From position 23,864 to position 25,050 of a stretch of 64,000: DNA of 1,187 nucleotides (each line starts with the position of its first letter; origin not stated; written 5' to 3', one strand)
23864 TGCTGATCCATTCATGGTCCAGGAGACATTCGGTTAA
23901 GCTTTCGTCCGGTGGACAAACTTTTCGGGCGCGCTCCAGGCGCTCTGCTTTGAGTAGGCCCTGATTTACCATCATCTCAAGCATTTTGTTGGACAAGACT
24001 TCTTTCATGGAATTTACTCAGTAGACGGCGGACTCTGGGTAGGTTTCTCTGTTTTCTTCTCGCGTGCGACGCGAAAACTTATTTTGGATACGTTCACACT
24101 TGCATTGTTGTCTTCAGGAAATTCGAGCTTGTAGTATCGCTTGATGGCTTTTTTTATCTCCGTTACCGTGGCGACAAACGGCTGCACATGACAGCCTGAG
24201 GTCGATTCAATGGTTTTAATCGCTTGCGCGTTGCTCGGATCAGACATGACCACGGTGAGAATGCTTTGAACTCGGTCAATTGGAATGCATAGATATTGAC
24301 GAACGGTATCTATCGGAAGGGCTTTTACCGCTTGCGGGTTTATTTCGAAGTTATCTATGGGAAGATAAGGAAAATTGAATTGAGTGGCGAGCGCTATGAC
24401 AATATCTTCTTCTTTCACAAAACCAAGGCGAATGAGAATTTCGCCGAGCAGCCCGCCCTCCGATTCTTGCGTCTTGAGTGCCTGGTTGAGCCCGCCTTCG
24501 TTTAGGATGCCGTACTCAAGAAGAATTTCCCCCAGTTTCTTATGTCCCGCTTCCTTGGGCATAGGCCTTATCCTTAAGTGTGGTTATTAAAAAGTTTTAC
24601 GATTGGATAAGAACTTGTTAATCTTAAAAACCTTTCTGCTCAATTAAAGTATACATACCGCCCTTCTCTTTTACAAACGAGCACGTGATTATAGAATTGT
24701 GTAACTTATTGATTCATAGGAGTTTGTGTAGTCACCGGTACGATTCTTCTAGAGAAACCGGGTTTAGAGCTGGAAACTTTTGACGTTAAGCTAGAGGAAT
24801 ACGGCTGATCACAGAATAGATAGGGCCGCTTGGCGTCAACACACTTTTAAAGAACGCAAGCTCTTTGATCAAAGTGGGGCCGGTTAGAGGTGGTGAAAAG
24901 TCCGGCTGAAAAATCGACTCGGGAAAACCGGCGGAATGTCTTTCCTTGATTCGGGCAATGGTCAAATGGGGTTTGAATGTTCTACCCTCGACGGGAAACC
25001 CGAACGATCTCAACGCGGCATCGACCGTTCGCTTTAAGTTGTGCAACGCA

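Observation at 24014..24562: Stand-alone MshEN-like domain with two near-perfect c-di-GMP-binding motifs, immediately upstream of two tandem PilB-type ATPases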

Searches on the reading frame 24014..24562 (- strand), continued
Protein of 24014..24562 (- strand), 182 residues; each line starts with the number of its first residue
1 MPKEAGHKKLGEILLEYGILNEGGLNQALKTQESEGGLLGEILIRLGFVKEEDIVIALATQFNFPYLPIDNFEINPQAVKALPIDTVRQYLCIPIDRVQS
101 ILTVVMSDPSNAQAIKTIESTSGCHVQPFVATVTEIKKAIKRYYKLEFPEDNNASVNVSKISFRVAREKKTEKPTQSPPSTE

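Call 50: search_protein_representatives(protein=window:24014-24562:-)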
Query: 182 residues. Proteins with E-value up to 0.001 (for the whole library): 19570; up to 1e-10: 6072; up to 1e-30: 61. The best 150 are listed.
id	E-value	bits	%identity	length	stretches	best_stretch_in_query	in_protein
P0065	1.0e-82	292.5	33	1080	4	8-150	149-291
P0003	2.1e-72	259.0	67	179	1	1-172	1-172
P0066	9.5e-67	240.6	30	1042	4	9-145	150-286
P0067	8.1e-60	218.0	26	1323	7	6-145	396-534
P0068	5.0e-50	186.2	36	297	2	7-145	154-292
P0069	1.3e-48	181.6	50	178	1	5-171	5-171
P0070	4.3e-48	179.8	31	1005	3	8-152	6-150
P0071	1.1e-47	178.5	24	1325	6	6-148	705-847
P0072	2.9e-47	177.2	44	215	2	2-145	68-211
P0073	1.2e-46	175.2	52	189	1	4-172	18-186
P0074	8.0e-46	172.5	29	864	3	8-170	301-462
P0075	9.0e-46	172.3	50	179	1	7-173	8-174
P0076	1.6e-45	171.5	28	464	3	9-146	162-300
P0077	9.5e-45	169.0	33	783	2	4-145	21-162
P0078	2.9e-44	167.4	30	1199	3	9-162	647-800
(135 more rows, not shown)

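Call 55: find_encoding_contigs(protein=P0058, flank=7000, max_places=2)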
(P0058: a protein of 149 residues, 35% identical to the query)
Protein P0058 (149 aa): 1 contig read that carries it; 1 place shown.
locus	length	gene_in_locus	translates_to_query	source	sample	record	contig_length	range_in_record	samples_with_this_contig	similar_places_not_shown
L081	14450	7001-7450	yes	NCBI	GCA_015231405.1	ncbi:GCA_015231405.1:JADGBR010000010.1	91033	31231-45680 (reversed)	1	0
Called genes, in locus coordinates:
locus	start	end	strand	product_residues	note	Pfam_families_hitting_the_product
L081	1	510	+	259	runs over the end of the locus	PF04085:MreC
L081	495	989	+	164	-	PF04093:MreD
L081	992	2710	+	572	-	PF03717:PBP_dimer, PF00905:Transpeptidase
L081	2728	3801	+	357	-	PF01098:FTSW_RODA_SPOVE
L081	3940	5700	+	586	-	PF19864:Radical_SAM_N2, PF04055:Radical_SAM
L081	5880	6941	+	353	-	PF00437:T2SSE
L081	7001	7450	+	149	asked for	PF05157:MshEN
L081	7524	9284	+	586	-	PF05157:MshEN, PF00437:T2SSE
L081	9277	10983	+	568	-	PF05157:MshEN, PF00437:T2SSE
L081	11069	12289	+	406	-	PF28597:T2SSF_N, PF00482:T2SSF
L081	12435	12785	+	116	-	PF07963:N_methyl (weak)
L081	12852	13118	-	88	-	-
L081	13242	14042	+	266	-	PF01875:Memo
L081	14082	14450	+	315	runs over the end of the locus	PF03706:LPG_synthase_TM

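Call 56: find_encoding_contigs(protein=P0057, flank=7000, max_places=2)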
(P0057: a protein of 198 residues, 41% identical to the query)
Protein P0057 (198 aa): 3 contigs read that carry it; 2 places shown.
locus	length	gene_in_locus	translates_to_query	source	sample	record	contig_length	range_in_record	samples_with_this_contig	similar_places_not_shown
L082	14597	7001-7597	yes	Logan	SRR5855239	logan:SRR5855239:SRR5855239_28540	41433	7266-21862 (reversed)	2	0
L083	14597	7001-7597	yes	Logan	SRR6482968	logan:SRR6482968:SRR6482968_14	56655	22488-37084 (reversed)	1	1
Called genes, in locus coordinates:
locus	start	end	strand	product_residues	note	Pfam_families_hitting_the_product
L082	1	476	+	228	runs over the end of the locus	-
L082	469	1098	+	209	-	-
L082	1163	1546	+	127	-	PF00072:Response_reg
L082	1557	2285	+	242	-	PF01740:STAS, PF07238:PilZ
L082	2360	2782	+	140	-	PF01471:PG_binding_1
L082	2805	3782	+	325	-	PF00691:OmpA, PF01476:LysM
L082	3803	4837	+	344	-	PF13353:Fer4_12 (faint), PF04055:Radical_SAM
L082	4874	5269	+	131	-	PF07238:PilZ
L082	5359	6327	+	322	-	PF05170:AsmA, PF05359:DUF748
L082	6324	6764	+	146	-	-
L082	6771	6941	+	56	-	PF13248:Zn_ribbon_3 (weak)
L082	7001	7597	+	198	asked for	PF05157:MshEN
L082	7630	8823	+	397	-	PF28597:T2SSF_N, PF00482:T2SSF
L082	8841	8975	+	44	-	-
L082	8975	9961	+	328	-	PF01625:PMSR, PF01641:SelR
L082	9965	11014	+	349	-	PF00224:PK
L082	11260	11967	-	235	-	PF00849:PseudoU_synth_2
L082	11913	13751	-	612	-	PF01136:Peptidase_U32, PF12392:DUF3656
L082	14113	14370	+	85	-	-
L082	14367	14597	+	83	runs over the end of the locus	PF12441:CopG_antitoxin (weak)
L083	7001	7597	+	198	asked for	PF05157:MshEN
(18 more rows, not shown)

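Call 57: find_encoding_contigs(protein=P0063, flank=7000, max_places=2)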
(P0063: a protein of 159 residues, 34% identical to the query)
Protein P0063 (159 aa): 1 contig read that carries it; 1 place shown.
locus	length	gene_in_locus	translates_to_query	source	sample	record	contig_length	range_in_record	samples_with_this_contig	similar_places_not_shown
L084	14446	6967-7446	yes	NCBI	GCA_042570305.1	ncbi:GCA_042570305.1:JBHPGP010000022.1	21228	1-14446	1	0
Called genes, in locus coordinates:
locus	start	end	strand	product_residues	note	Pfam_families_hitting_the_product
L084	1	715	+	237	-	PF00006:ATP-synt_ab, PF00306:ATP-synt_ab_C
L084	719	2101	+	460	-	PF02874:ATP-synt_ab_N, PF00006:ATP-synt_ab, PF22919:ATP-synt_VA_C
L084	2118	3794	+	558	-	PF05157:MshEN, PF00437:T2SSE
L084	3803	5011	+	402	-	PF28597:T2SSF_N, PF00482:T2SSF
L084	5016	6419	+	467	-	PF11104:PilM_2 (weak)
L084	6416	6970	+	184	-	-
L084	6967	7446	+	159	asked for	PF05157:MshEN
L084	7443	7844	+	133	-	PF07963:N_methyl (weak), PF08334:T2SSG, PF22434:PilW_C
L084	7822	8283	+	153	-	PF07963:N_methyl (weak)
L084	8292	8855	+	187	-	PF07963:N_methyl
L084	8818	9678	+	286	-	PF03934:T2SSK (faint), PF12836:HHH_3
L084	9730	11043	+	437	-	-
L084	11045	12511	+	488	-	PF02310:B12-binding, PF04055:Radical_SAM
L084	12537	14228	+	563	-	PF13489:Methyltransf_23, PF07021:MetW (weak), PF13847:Methyltransf_31, PF08241:Methyltransf_11, PF08242:Methyltransf_12, PF13649:Methyltransf_25, PF00535:Glycos_transf_2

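Call 58: find_encoding_contigs(protein=P0053, flank=6000, max_places=1)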
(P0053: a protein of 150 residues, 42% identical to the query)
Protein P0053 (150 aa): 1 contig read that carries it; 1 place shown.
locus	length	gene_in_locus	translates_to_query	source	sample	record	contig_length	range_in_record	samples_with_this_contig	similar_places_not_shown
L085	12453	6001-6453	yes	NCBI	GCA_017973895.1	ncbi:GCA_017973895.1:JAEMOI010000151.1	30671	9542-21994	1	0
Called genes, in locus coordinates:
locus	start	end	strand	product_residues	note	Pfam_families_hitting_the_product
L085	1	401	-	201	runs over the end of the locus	-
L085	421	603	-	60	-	-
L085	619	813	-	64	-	-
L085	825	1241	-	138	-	-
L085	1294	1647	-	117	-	-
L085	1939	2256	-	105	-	-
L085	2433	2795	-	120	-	-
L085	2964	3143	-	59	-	-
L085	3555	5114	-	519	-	-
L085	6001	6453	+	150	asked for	PF05157:MshEN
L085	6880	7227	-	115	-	PF02643:DUF192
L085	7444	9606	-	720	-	PF00142:Fer4_NifH (weak), PF01656:CbiA, PF10609:ParA, PF13614:AAA_31, PF00437:T2SSE, PF27713:UCP018868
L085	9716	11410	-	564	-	PF13629:T2SS-T3SS_pil_N, PF00263:Secretin, PF03544:TonB_C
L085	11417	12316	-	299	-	PF08666:SAF, PF16976:RcpC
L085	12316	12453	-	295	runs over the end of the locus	PF13623:SurA_N_2, PF13624:SurA_N_3 (weak), PF13616:Rotamase_3, PF13145:Rotamase_2, PF00639:Rotamase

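Call 59: find_encoding_contigs(protein=P0047, flank=6000, max_places=1)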
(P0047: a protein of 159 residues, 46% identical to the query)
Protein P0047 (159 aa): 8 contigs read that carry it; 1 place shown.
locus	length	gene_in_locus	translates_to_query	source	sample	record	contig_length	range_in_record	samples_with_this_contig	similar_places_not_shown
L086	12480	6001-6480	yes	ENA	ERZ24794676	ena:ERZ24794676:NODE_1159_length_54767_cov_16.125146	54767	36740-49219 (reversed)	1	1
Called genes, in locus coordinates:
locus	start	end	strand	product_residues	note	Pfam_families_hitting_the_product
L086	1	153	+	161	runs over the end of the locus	PF04093:MreD (weak)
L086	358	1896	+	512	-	PF03717:PBP_dimer, PF00905:Transpeptidase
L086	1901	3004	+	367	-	PF01098:FTSW_RODA_SPOVE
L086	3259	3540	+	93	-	-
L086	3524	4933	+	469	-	PF00672:HAMP, PF01590:GAF, PF13185:GAF_2, PF00990:GGDEF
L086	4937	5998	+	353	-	PF00437:T2SSE, PF13401:AAA_22 (weak)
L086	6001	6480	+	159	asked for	PF05157:MshEN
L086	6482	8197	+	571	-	PF05157:MshEN, PF00437:T2SSE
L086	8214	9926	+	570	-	PF05157:MshEN, PF00437:T2SSE, PF13401:AAA_22 (faint)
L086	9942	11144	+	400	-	PF28597:T2SSF_N, PF00482:T2SSF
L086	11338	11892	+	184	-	PF07963:N_methyl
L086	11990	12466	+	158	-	PF07963:N_methyl (weak)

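Call 60: find_encoding_contigs(protein=P0049, flank=6000, max_places=1)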
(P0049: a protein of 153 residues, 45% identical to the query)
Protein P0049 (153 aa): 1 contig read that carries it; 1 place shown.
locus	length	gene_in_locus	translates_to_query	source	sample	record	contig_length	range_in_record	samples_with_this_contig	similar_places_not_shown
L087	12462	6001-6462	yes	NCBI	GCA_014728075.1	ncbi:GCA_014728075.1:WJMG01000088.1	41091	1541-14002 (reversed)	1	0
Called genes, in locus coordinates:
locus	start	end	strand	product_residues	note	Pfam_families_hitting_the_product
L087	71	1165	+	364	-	PF01098:FTSW_RODA_SPOVE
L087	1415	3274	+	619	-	PF19864:Radical_SAM_N2, PF04055:Radical_SAM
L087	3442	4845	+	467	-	PF00672:HAMP, PF00990:GGDEF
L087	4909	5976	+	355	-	PF00437:T2SSE, PF13401:AAA_22 (weak)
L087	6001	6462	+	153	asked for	PF05157:MshEN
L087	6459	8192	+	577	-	PF05157:MshEN, PF00437:T2SSE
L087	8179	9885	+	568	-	PF05157:MshEN, PF00437:T2SSE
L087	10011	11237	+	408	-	PF28597:T2SSF_N, PF00482:T2SSF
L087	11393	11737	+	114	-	PF07963:N_methyl (weak)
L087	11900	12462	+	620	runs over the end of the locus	PF13176:TPR_7 (faint), PF13431:TPR_17 (faint), PF12895:ANAPC3, PF14559:TPR_19 (faint), PF25062:ARM_TT21_N (faint), PF13432:TPR_16, PF23914:TPR_CcmH_CycH (weak), PF13432:TPR_16 (weak), +8 more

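Call 76: find_related_loci(query=A2, collection=metagenome_contigs, flank=6000)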
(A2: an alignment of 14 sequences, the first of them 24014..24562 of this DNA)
Query A2 (182 aa) in metagenome_contigs; peptide patterns used: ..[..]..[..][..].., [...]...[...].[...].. (x = any residue, [..] = any of these).
600 stretches matched a pattern (row limit reached: there are more); 569 encode a relative of the query (tblastn E <= 1e-3); the best 80 are kept; 80 distinct loci.
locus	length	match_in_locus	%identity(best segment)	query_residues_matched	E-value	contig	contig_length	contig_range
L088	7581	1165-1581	55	7-145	7e-49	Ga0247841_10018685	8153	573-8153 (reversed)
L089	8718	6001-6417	54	7-145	5e-49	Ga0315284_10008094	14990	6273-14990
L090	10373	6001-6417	55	7-145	6e-48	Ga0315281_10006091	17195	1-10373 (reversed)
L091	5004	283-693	51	9-145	5e-47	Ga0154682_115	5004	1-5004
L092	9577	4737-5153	52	7-145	1e-46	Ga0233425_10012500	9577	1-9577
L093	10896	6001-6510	45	1-175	3e-46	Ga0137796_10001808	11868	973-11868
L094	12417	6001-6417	52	7-145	2e-46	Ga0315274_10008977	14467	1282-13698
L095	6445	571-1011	50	1-146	4e-46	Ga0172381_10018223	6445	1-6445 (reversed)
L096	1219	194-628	49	1-145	2e-46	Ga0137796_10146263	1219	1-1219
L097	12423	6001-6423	52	8-147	2e-44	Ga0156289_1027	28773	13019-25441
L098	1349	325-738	49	8-145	5e-45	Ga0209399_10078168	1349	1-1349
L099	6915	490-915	49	3-144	1e-42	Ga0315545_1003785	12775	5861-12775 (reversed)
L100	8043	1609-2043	46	1-145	1e-42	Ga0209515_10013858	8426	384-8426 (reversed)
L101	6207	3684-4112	45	3-145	2e-42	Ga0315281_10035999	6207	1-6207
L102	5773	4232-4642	50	8-144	3e-42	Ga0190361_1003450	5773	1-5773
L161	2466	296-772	36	8-167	1e-27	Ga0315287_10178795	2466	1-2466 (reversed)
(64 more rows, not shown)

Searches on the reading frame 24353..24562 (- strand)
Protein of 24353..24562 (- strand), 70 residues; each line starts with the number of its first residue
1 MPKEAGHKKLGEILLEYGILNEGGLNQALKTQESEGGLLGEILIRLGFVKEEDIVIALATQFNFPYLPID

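Call 27: search_solved_structures(query=window:24353-24562:-, max_evalue=0.01, show_alignments=5)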
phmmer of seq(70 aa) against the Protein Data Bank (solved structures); distinct sequences matched with E-value up to 0.01: 14.
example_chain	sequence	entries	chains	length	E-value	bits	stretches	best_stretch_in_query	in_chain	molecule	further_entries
6f8l_G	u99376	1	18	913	5.9e-23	83.7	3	8-67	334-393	Type IV pilus assembly protein PilF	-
5htl_A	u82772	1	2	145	5.3e-10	42.8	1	2-68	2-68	MSHA biogenesis protein MshE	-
6ejf_G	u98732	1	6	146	3.5e-07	33.9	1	8-67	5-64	Type IV pilus assembly protein PilF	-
6ejf_J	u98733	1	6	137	1.1e-06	32.3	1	9-67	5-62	Type IV pilus assembly protein PilF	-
8pdk_A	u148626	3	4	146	1.2e-06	32.2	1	8-67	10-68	c-di-GMP binding domain of the ATPase enzyme PilF | ATP-binding motif-containing protein pilF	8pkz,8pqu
8pfa_A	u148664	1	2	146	2.5e-06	31.2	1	9-67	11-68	c-di-GMP binding domain of the ATPase enzyme PilF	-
9glg_A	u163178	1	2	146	3.1e-06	30.9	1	8-66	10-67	ATP-binding motif-containing protein pilF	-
9g1w_A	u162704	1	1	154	3.2e-06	30.9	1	6-67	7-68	Type IV pilus assembly ATPase PilB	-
9gl5_A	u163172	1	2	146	3.5e-06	30.7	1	8-67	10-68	ATP-binding motif-containing protein pilF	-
8pe0_A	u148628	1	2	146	6.3e-06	29.9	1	9-67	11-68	c-di-GMP binding domain of the ATPase enzyme PilF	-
5zfr_A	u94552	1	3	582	0.00038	24.3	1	8-67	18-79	Type IV pilus biogenesis ATPase PilB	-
6mol_A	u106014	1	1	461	0.00041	24.2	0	4-19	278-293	Monoextended DARPin R12 (M_R12)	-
5tsg_B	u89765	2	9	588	0.00083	23.2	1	8-67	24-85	Type IV pilus biogenesis ATPase PilB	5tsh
6olj_C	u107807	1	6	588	0.00084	23.2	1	8-67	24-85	Type IV pilus biogenesis ATPase PilB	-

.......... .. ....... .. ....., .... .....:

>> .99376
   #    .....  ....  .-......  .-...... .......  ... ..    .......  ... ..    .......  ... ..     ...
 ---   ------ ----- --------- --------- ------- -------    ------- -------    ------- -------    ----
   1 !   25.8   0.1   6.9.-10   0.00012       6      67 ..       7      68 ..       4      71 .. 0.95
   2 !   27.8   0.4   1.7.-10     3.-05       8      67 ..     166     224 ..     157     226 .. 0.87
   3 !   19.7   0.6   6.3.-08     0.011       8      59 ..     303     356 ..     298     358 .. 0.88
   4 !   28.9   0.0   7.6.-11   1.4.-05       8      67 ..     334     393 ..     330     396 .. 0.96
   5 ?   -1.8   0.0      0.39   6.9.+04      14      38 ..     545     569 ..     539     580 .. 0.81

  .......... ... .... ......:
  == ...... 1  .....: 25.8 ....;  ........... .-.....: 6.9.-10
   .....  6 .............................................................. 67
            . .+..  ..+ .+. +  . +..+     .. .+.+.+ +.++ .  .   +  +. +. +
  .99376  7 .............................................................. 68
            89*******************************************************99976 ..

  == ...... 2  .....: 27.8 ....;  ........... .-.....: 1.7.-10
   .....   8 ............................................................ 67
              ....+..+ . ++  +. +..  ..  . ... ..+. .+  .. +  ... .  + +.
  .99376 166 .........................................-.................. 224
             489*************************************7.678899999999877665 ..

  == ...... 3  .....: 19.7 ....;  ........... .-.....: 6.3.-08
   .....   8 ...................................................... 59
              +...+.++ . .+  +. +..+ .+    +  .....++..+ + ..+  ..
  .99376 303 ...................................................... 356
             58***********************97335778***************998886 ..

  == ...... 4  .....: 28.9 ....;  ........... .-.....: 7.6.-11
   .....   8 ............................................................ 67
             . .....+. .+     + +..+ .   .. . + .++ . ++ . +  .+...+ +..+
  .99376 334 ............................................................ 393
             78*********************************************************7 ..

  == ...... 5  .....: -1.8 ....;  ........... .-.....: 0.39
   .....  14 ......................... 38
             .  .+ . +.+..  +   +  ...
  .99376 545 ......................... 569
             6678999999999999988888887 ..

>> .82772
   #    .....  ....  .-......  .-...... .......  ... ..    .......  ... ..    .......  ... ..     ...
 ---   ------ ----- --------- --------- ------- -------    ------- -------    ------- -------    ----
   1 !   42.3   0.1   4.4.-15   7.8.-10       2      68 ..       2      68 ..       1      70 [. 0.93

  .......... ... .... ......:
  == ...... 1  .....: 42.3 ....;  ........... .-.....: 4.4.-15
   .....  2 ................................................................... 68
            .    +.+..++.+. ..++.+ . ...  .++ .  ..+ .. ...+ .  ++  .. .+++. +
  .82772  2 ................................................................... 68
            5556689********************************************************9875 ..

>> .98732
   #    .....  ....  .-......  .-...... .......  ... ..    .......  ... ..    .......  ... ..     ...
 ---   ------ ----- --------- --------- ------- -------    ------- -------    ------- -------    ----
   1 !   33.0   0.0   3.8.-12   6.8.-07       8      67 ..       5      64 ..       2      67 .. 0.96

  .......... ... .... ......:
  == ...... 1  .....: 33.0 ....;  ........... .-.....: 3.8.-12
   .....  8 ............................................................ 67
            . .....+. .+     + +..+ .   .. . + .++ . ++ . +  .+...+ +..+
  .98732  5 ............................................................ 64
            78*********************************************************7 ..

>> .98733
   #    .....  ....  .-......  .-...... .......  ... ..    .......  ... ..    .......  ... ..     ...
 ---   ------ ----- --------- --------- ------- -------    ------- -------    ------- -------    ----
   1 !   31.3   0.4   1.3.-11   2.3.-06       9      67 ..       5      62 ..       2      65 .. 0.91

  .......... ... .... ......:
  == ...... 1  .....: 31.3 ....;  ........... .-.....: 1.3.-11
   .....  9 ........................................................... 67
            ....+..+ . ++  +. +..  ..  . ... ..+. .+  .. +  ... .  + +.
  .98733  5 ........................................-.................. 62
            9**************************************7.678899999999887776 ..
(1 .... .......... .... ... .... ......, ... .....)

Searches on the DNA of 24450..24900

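Call 83: search_rna_families(source=window, start=24450, end=24900, threshold=evalue, max_evalue=1)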
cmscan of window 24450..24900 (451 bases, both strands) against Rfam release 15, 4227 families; matches with E-value up to 1: 0.
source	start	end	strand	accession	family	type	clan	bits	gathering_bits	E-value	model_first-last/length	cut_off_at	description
